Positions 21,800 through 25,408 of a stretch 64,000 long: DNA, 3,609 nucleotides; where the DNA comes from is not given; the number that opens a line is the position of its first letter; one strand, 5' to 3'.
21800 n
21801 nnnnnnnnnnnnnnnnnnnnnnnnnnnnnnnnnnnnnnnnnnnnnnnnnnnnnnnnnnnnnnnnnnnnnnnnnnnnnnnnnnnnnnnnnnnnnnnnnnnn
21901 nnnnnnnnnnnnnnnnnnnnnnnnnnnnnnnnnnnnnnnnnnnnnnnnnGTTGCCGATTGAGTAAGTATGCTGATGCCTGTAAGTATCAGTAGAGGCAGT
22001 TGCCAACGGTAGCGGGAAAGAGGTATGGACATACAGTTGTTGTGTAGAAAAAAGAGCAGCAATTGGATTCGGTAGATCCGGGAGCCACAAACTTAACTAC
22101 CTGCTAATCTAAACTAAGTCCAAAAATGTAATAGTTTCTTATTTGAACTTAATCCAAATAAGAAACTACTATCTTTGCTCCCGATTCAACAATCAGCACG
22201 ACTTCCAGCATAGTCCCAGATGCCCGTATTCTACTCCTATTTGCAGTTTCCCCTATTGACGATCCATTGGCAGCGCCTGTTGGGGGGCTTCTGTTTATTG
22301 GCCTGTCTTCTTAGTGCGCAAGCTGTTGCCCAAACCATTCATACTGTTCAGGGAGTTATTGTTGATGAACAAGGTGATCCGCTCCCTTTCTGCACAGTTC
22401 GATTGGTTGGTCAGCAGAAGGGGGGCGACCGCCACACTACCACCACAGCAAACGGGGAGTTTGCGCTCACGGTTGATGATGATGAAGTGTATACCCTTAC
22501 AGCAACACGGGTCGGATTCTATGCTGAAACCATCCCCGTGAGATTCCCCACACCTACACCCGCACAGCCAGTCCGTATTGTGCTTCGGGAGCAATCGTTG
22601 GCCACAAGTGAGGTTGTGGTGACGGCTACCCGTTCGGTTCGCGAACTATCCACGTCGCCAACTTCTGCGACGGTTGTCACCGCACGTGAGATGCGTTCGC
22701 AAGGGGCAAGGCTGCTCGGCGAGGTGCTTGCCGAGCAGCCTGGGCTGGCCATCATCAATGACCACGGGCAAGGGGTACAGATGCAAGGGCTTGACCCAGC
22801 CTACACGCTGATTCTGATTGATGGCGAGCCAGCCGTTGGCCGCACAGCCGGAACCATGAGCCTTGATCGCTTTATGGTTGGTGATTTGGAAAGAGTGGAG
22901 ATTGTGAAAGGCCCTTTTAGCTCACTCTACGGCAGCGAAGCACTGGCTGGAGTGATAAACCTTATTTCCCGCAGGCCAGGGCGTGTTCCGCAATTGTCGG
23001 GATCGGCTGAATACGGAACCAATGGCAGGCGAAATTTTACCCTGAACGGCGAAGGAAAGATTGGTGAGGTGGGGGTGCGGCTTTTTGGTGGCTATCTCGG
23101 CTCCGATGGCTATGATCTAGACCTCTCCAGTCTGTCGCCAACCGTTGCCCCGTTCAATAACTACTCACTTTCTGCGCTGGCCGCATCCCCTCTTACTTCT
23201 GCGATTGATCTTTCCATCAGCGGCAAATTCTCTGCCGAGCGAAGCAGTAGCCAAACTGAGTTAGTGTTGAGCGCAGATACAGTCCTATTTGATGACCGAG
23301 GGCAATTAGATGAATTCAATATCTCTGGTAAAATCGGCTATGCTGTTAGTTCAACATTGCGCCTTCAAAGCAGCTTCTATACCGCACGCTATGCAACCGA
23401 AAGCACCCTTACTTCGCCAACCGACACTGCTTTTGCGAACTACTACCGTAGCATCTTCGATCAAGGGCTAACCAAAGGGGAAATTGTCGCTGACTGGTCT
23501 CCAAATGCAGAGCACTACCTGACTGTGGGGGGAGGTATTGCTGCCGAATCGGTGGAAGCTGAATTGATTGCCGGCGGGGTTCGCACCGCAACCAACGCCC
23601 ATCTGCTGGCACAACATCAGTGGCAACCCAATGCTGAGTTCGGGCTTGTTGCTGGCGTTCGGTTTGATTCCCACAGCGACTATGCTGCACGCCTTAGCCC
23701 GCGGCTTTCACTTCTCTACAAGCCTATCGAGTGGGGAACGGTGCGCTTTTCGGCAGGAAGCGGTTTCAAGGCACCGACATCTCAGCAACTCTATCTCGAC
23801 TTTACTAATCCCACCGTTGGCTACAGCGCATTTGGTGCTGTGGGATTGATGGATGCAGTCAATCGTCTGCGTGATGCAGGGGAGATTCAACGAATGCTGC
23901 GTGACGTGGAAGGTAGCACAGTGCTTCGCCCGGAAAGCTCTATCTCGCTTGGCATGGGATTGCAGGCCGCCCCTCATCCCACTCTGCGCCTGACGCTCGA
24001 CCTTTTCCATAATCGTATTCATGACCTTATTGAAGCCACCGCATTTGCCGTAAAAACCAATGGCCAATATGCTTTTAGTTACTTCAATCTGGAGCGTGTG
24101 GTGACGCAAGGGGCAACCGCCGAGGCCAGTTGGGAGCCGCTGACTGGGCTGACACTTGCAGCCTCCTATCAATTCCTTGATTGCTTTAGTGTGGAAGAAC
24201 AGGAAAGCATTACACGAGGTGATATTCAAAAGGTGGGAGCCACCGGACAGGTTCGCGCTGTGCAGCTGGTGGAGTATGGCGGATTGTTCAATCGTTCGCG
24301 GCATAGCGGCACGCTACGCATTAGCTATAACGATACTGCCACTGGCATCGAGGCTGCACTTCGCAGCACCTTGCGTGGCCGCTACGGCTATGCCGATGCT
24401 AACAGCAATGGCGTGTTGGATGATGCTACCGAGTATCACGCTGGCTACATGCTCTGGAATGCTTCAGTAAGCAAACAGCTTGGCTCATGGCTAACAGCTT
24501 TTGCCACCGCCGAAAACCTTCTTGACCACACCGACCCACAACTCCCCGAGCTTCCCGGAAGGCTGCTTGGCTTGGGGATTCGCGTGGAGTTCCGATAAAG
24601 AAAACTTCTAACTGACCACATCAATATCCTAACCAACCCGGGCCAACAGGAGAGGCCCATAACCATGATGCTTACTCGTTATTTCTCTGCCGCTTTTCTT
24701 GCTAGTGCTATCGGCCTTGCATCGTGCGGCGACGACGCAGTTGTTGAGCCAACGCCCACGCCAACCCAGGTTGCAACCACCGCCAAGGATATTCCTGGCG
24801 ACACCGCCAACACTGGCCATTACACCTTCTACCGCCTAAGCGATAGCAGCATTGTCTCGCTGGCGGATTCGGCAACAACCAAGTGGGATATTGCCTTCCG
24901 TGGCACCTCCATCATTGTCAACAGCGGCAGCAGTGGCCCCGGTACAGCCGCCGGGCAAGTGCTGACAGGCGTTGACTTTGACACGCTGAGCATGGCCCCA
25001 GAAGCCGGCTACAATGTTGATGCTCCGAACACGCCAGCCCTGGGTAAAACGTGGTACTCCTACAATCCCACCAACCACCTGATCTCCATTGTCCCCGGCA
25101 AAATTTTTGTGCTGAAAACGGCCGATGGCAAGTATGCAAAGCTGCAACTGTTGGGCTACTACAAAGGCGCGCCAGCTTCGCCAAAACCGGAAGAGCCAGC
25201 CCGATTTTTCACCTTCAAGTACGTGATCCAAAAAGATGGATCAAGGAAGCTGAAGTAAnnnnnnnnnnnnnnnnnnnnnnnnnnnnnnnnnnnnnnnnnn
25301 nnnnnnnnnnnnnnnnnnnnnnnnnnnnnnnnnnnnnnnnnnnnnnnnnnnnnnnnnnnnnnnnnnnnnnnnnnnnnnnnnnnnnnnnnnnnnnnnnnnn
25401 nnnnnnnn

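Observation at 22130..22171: Perfect 14-bp AT-rich palindrome overlapping the predicted promoter of the haem-uptake TonB receptor: a candidate operator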

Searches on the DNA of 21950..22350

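Call 50: search_rna_families(source=window, start=21950, end=22350, threshold=evalue, max_evalue=1)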
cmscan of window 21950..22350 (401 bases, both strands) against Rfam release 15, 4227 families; matches with E-value up to 1: 1.
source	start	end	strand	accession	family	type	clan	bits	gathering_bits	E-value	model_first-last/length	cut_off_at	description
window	22125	22175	-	RF01467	rli36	Gene; sRNA;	-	19.7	50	0.64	1-84/84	no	Listeria sRNA rli36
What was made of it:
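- On Known RNA family (e.g. a riboswitch upstream of a TonB receptor): Only a chance-level rli36 hit, E = 0.64 (call 50).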

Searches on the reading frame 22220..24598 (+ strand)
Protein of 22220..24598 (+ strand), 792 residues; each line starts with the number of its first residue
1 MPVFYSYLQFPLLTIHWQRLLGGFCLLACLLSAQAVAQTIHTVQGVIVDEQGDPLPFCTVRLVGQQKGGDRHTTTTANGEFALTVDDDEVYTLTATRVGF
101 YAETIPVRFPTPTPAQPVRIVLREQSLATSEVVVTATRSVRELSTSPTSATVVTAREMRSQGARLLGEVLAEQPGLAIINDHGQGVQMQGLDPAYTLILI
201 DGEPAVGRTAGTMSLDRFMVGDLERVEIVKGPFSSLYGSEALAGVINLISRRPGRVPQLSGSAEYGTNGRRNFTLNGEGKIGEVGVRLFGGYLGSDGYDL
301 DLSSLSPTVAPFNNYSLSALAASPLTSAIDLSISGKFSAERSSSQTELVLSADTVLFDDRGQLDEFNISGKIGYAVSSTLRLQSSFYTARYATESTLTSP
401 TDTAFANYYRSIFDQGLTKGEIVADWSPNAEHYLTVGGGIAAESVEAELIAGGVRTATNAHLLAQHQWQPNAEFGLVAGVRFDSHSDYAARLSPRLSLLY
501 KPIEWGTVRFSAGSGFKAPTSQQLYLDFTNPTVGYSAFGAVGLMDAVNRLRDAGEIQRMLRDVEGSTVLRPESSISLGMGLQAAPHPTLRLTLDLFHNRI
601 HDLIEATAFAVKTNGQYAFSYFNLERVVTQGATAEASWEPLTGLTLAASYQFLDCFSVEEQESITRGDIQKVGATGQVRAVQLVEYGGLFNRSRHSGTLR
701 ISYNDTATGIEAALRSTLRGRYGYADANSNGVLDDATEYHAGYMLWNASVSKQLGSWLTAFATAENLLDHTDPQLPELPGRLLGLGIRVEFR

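Call 6: search_protein_families(library=pfam, proteins=[window:22220-24598:+])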
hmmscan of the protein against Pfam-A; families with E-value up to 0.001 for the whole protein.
window:22220-24598:+ (792 aa): 4 families
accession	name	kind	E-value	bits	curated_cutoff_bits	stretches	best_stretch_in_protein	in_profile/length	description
PF00593.30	TonB_dep_Rec_b-barrel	-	1.7e-33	117.6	27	1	357-767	71-436/436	TonB dependent receptor-like, beta-barrel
PF07715.20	Plug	-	3.1e-20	73.1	23.9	1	144-245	3-107/107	TonB-dependent Receptor Plug Domain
PF13620.12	CarboxypepD_reg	-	1.7e-12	48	32.3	1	42-113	1-73/82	Carboxypeptidase regulatory-like domain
PF13715.12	CarbopepD_reg_2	-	2.1e-10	41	32.2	1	43-134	1-88/88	CarboxypepD_reg-like domain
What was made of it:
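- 22220..24598 (+): TonB-dependent receptor (CarboxypepD_reg + Plug + barrel), HmuR-like; first gene of the regulated operon. Pfam (call 6)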

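Call 7: find_related_loci(query=window:22220-24598:+, collection=genome_contigs, flank=6000)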
Query window:22220-24598:+ (792 aa) in genome_contigs; peptide patterns used: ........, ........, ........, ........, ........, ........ (x = any residue, [..] = any of these).
48 stretches matched a pattern; 6 encode a relative of the query (tblastn E <= 1e-3); 6 distinct loci.
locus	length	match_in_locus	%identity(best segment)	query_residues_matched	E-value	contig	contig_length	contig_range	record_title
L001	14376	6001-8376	88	1-792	0e+0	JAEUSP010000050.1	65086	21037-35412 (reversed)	MAG: Chlorobiota bacterium isolate new MAG-306 k141_191181, whole genome shotgun sequence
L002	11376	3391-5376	38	125-787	4e-137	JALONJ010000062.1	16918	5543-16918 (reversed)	MAG: Microscillaceae bacterium isolate Prado074 scaffold_5185, whole genome shotgun sequence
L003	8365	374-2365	37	125-789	7e-135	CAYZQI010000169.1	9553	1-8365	MAG TPA_asm: uncultured Cytophagaceae bacterium isolate SRP141376_co5_355 genome assembly, contig: NODE_17487_length_955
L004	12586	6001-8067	39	112-791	4e-132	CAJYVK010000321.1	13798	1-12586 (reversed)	MAG: uncultured Hymenobacter sp. isolate SP48_2_metabat2_genome_mining.27 genome assembly, contig: k127_408747, whole ge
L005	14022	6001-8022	38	127-791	6e-130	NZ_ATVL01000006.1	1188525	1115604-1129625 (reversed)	Hymenobacter norwichensis DSM 15439 G536DRAFT_scaffold00001.1_C, whole genome shotgun sequence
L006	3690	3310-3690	61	122-250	1e-40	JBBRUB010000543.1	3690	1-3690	MAG: Cytophagales bacterium isolate La3_concoct.068 La3_concoct.068_K_672991_L_3690_cov_10.0000, whole genome shotgun se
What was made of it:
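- Closest known: Fur box of Riemerella anatipestifer. Different: The lineage is labelled Chlorobiota, not Flavobacteriales (call 7).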

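Call 27: find_homologous_proteins(query=window:22220-24598:+, max_evalue=1e-100)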
Query window:22220-24598:+ (792 aa): 684 proteins with E <= 1e-100 among 8000 candidates; the best 120 are listed.
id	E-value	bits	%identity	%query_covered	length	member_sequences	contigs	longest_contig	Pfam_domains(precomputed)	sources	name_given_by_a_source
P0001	0.0e+0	1736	98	100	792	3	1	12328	PF13715.13,PF07715.21,PF13620.13,PF00593.31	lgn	-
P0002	0.0e+0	1570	88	100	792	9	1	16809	PF13715.13,PF07715.21,PF13620.13,PF00593.31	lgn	-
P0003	0.0e+0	1487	84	100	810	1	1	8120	PF13715.13,PF07715.21,PF13620.13,PF00593.31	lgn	-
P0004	0.0e+0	1447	82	100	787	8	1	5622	PF13715.13,PF07715.21,PF13620.13,PF00593.31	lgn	-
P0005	2.6e-185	636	44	94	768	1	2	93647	PF13715.13,PF07715.21,PF13620.13,PF00593.31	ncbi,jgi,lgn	-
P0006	4.5e-183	629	41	97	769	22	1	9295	PF13715.13,PF07715.21,PF13620.13,PF00593.31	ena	-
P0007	5.2e-177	609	40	97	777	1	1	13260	PF13715.13,PF07715.21,PF13620.13,PF00593.31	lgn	-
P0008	5.2e-175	602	41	95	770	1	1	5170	PF13715.13,PF07715.21,PF13620.13,PF00593.31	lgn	-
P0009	1.2e-172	594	40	97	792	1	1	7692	PF13715.13,PF07715.21,PF13620.13,PF00593.31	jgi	jgi:outer membrane receptor for ferrienterochelin and colicins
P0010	1.4e-172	594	40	97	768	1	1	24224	PF13715.13,PF07715.21,PF13620.13,PF00593.31,PF09430.17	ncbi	ncbi:MAG: TonB-dependent receptor [Ignavibacteriaceae bacterium]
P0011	8.3e-172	592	42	95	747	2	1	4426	PF13715.13,PF07715.21,PF13620.13,PF00593.31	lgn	-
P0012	2.0e-170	587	40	98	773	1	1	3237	PF13715.13,PF07715.21,PF13620.13,PF00593.31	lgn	-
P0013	5.0e-170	586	46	83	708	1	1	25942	PF07715.21,PF00593.31,PF14905.13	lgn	-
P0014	1.1e-168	581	42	89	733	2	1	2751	PF13715.13,PF07715.21,PF13620.13,PF00593.31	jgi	-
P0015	4.1e-168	579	39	97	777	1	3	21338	PF13715.13,PF07715.21,PF13620.13,PF00593.31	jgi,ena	-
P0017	1.3e-167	578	42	96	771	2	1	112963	PF13715.13,PF07715.21,PF08308.18,PF13620.13,PF00593.31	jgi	jgi:outer membrane receptor for ferrienterochelin and colicins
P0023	1.3e-163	565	38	95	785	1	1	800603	PF13715.13,PF07715.21,PF13620.13,PF00593.31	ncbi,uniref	ncbi:TonB-dependent receptor domain-containing protein [Melioribacteraceae bacterium 4301-Me]|uniref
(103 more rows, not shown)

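Call 28: find_encoding_contigs(protein=P0003, flank=6000, max_places=3)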
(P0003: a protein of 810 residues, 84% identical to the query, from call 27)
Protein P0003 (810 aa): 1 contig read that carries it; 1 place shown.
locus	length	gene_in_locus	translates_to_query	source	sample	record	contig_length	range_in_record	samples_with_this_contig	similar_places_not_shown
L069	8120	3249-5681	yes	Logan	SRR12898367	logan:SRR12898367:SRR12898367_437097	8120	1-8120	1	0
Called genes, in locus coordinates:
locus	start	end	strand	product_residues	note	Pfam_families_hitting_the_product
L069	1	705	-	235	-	?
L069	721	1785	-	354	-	PF09375:Peptidase_M75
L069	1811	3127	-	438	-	PF13505:OMP_b-brl (faint), PF07396:Porin_O_P (faint)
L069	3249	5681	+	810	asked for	PF13620:CarboxypepD_reg, PF13715:CarbopepD_reg_2, PF07715:Plug, PF00593:TonB_dep_Rec_b-barrel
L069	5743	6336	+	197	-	PF14064:HmuY (weak)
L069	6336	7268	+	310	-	PF01497:Peripla_BP_2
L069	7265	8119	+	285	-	?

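Call 29: find_encoding_contigs(protein=P0004, flank=6000, max_places=3)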
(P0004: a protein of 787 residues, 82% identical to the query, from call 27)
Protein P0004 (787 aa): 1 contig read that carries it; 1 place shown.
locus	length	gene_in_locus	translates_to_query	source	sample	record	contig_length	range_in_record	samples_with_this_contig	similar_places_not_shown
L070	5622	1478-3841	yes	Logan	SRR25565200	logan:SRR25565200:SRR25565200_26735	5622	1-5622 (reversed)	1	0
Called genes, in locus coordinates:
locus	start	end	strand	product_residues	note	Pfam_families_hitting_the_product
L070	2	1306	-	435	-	?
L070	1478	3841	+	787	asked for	PF13620:CarboxypepD_reg, PF13715:CarbopepD_reg_2, PF07715:Plug, PF00593:TonB_dep_Rec_b-barrel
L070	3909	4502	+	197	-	PF14064:HmuY (weak)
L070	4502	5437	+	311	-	PF01497:Peripla_BP_2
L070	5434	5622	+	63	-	?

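Call 30: find_encoding_contigs(protein=P0005, flank=8000, max_places=3)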
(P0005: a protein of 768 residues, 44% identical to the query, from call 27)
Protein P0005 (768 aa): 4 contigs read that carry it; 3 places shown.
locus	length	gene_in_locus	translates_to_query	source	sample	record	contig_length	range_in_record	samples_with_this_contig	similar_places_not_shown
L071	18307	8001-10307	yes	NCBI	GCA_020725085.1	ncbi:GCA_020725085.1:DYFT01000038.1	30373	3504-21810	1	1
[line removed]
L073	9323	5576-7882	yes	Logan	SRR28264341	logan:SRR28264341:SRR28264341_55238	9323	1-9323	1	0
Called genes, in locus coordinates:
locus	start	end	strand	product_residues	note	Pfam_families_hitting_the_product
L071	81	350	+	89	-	PF04023:FeoA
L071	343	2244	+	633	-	PF01926:MMR_HSR1, PF02421:FeoB_N, PF07670:Gate, PF07664:FeoB_C, PF07670:Gate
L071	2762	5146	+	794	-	PF13620:CarboxypepD_reg, PF13715:CarbopepD_reg_2, PF07715:Plug, PF00593:TonB_dep_Rec_b-barrel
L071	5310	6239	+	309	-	PF12974:Phosphonate-bd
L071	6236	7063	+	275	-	PF00005:ABC_tran, PF13304:AAA_21 (faint)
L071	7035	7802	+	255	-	PF00528:BPD_transp_1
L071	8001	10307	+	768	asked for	PF13620:CarboxypepD_reg, PF13715:CarbopepD_reg_2, PF07715:Plug, PF00593:TonB_dep_Rec_b-barrel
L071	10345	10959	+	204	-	PF14064:HmuY (weak)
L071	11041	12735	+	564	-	PF01903:CbiX (faint)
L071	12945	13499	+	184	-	-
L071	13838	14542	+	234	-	PF00005:ABC_tran, PF13304:AAA_21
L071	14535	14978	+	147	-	PF03203:MerC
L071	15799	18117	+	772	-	PF13620:CarboxypepD_reg, PF13715:CarbopepD_reg_2, PF07715:Plug, PF00593:TonB_dep_Rec_b-barrel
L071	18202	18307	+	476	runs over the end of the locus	PF12679:ABC2_membrane_2, PF10920:DUF2705, PF12698:ABC2_membrane_3 (weak), PF12730:ABC2_membrane_4 (weak), PF12040:DUF3526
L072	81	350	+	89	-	PF04023:FeoA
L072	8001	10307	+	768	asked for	PF13620:CarboxypepD_reg, PF13715:CarbopepD_reg_2, PF07715:Plug, PF00593:TonB_dep_Rec_b-barrel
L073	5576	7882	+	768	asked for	PF13620:CarboxypepD_reg, PF13715:CarbopepD_reg_2, PF07715:Plug, PF00593:TonB_dep_Rec_b-barrel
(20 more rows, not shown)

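Call 51: find_encoding_contigs(protein=P0023, flank=4000, max_places=1)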
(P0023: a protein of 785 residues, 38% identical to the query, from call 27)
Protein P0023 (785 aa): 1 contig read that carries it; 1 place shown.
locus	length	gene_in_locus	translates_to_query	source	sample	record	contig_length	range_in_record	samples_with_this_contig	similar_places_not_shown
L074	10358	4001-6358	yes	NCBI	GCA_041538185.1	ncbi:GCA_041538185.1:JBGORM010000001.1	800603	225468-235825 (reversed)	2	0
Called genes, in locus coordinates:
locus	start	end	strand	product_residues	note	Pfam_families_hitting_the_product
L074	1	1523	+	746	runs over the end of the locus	PF13620:CarboxypepD_reg, PF13715:CarbopepD_reg_2, PF07715:Plug, PF00593:TonB_dep_Rec_b-barrel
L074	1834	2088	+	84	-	PF01541:GIY-YIG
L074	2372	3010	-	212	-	PF13489:Methyltransf_23, PF08241:Methyltransf_11, PF08242:Methyltransf_12 (faint), PF13649:Methyltransf_25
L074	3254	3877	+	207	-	PF00072:Response_reg, PF00196:GerE, PF13384:HTH_23 (weak)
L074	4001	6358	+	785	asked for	PF13620:CarboxypepD_reg, PF13715:CarbopepD_reg_2, PF07715:Plug, PF00593:TonB_dep_Rec_b-barrel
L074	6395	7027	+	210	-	PF14064:HmuY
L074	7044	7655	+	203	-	PF01903:CbiX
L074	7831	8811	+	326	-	PF01903:CbiX (faint)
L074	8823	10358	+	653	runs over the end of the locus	PF00034:Cytochrom_C, PF13442:Cytochrome_CBB3, PF03239:FTR1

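Call 52: find_encoding_contigs(protein=P0010, flank=4000, max_places=1)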
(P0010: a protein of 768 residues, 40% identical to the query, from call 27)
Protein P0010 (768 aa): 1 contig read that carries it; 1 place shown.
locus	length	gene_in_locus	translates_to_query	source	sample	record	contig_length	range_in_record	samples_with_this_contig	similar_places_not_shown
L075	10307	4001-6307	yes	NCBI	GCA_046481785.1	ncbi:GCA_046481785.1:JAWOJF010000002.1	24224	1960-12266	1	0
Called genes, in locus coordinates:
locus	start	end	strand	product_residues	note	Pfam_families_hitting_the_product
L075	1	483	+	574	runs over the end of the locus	PF02203:TarH (weak), PF12729:4HB_MCP_1, PF00672:HAMP, PF00015:MCPsignal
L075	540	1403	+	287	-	PF03705:CheR_N, PF01739:CheR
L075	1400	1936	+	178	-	PF03975:CheD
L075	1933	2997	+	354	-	PF00072:Response_reg, PF01339:CheB_methylest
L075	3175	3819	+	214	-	PF00072:Response_reg, PF00196:GerE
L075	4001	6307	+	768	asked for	PF09430:EMC7_beta-sandw (weak), PF13620:CarboxypepD_reg, PF13715:CarbopepD_reg_2, PF07715:Plug, PF00593:TonB_dep_Rec_b-barrel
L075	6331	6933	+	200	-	PF14064:HmuY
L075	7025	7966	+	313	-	PF01903:CbiX (faint)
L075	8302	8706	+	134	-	-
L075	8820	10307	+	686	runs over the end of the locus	PF07715:Plug, PF00593:TonB_dep_Rec_b-barrel, PF14905:OMP_b-brl_3 (weak)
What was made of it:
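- In Ignavibacteria a response regulator with a GerE domain sits directly upstream of hmuR-hmuY, so other regulators do act at such loci (calls 51, 52).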

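Call 53: find_encoding_contigs(protein=P0017, flank=4000, max_places=1)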
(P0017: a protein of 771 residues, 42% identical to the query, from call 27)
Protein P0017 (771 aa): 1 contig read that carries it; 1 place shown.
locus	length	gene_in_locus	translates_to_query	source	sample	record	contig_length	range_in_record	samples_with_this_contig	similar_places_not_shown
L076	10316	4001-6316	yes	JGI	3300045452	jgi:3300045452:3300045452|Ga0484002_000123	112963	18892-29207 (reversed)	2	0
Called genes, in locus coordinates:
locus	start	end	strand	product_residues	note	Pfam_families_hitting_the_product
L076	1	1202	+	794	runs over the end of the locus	PF13620:CarboxypepD_reg, PF13715:CarbopepD_reg_2, PF07715:Plug, PF14905:OMP_b-brl_3 (faint), PF00593:TonB_dep_Rec_b-barrel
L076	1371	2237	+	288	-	PF12974:Phosphonate-bd, PF09084:NMT1 (faint)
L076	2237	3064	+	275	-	PF00005:ABC_tran, PF13304:AAA_21 (faint)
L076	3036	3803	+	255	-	PF00528:BPD_transp_1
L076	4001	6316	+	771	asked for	PF13620:CarboxypepD_reg, PF13715:CarbopepD_reg_2, PF08308:PEGA (weak), PF07715:Plug, PF00593:TonB_dep_Rec_b-barrel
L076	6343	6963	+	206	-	PF14064:HmuY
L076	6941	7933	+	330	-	PF00398:RrnaAD (faint), PF08241:Methyltransf_11 (weak), PF13649:Methyltransf_25 (weak)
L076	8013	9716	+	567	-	PF01903:CbiX (faint)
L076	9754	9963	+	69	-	-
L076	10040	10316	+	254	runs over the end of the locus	PF03239:FTR1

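Call 65: search_protein_families(library=pfam, proteins=[L002:8691-11087:+, L002:8082-8582:+, L002:5580-5909:+, L002:5963-6415:+, L002:6466-7056:+, L002:7177-7803:+, L006:2139-3068:-, L006:918-1448:+, L006:1672-1980:-, L006:1300-1623:-])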
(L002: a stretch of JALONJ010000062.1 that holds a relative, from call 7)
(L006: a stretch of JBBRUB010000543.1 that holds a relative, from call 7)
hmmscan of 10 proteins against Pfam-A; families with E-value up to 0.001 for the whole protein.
L002:8691-11087:+ (798 aa): 5 families
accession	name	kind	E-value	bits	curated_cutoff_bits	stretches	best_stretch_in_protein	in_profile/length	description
PF00593.30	TonB_dep_Rec_b-barrel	-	7.7e-38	131.9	27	1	352-751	53-436/436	TonB dependent receptor-like, beta-barrel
PF13715.12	CarbopepD_reg_2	-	1.8e-20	73.2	32.2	1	28-112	2-88/88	CarboxypepD_reg-like domain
PF07715.20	Plug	-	7.4e-14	52.6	23.9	1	136-231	3-106/107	TonB-dependent Receptor Plug Domain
PF13620.12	CarboxypepD_reg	-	1.9e-12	47.8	32.3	1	27-99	2-80/82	Carboxypeptidase regulatory-like domain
PF15976.11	CooC_C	-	0.0007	20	29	0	29-95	21-84/93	CS1-pili formation C-terminal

L002:8082-8582:+ (166 aa): 1 family
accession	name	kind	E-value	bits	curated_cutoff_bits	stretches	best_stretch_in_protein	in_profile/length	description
PF00300.27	His_Phos_1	-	7e-15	55.6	21.7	1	29-96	1-74/194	Histidine phosphatase superfamily (branch 1)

L002:5580-5909:+ (109 aa): 1 family
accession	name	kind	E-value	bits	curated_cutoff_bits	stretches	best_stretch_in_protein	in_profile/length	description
PF20391.3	DUF6686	-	4.8e-14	52.8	23.9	1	1-95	1-101/117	Family of unknown function (DUF6686)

L002:5963-6415:+ (150 aa): 1 family
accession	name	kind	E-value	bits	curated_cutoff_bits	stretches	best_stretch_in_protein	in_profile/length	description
PF07681.17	DoxX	-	6.6e-06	27.1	23.6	1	9-109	3-84/85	DoxX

L002:6466-7056:+ (196 aa): 5 families
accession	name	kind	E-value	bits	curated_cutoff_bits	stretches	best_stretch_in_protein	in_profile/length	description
PF04140.19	ICMT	-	6.2e-16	59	24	1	88-174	6-94/95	Isoprenylcysteine carboxyl methyltransferase (ICMT) family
PF04191.18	PEMT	-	4.6e-12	46.7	25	1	81-180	4-105/105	Phospholipid methyltransferase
PF06966.17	DUF1295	-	1.6e-07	31.5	20.4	1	116-188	154-235/235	Protein of unknown function (DUF1295)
PF01222.22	ERG4_ERG24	-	5.7e-05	22.5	27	1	114-196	348-432/432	Ergosterol biosynthesis ERG4/ERG24 family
PF02544.21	Steroid_dh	-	0.00043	20.7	22.6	1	118-196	77-150/150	3-oxo-5-alpha-steroid 4-dehydrogenase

L002:7177-7803:+ (208 aa): 1 family
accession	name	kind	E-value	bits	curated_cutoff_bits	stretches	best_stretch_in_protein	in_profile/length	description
PF14064.11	HmuY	-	1.3e-10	42.1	27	1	60-181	5-146/157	HmuY protein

L006:2139-3068:- (309 aa): 1 family
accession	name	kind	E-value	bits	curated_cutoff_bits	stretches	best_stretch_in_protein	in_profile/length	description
PF20311.3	DUF6607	-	1.2e-113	379.7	27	1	16-307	8-294/296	Family of unknown function (DUF6607)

L006:918-1448:+ (176 aa): 2 families
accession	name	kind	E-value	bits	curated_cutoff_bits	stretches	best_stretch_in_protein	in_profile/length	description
PF00210.30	Ferritin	-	4.4e-33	114.6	24.5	1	18-151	3-140/142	Ferritin-like domain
PF02915.23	Rubrerythrin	-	0.0002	22.2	22.8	1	19-118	3-111/137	Rubrerythrin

L006:1672-1980:- (102 aa): 0 families

L006:1300-1623:- (107 aa): 0 families

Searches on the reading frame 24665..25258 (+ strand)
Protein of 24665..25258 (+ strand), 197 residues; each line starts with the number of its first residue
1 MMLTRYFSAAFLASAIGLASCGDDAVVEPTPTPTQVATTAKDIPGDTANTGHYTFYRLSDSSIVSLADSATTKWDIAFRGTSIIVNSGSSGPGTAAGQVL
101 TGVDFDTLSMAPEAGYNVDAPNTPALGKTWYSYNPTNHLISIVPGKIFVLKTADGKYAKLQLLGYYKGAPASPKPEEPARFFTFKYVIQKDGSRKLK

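Call 6: search_protein_families(library=pfam, proteins=[window:24665-25258:+])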
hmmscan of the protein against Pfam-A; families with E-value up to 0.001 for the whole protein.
window:24665-25258:+ (197 aa): 1 family
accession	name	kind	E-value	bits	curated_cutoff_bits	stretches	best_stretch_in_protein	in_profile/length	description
PF14064.11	HmuY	-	9.4e-14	52.2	27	2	51-130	3-74/157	HmuY protein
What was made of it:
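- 24665..25258 (+): HmuY-family haem-binding lipoprotein. Pfam PF14064 (call 6)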
